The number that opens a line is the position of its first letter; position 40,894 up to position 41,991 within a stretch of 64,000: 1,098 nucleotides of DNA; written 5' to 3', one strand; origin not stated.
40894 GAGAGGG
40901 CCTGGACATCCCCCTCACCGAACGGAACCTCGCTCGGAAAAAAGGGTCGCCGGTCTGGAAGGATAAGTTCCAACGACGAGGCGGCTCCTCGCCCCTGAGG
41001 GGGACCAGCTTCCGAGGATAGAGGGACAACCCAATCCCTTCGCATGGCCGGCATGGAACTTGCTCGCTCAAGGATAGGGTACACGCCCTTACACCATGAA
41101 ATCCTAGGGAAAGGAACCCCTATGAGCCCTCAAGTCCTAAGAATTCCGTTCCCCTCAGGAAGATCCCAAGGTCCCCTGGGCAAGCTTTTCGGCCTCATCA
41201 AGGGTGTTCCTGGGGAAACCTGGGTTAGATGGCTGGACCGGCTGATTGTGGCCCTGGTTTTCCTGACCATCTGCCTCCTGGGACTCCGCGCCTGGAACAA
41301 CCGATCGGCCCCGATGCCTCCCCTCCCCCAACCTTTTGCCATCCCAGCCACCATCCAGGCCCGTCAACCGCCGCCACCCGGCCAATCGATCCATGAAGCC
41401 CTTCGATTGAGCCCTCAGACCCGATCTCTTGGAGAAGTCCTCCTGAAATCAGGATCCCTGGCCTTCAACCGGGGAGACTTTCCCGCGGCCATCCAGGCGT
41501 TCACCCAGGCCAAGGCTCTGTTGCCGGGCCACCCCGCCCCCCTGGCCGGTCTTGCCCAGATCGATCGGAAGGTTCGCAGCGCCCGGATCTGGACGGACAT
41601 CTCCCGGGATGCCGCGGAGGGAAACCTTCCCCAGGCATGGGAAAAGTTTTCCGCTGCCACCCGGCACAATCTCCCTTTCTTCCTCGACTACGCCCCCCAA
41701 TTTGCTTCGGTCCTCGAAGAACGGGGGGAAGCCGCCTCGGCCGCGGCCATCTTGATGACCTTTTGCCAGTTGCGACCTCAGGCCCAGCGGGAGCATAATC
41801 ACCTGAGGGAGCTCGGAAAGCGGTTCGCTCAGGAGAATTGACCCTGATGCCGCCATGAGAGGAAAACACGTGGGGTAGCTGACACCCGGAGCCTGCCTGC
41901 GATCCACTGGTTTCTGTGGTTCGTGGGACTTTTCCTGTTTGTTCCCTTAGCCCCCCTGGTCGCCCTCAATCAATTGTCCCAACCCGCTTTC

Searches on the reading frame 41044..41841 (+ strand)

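Call 100: search_protein_families(library=pfam, proteins=[window:41044-41841:+], max_evalue=0.001)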
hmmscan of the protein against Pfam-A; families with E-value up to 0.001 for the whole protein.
window:41044-41841:+ (265 aa): 1 family
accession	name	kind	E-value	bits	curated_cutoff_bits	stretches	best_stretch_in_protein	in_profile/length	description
PF13428.12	TPR_14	-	0.00053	20.9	23.5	0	132-173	3-44/44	Tetratricopeptide repeat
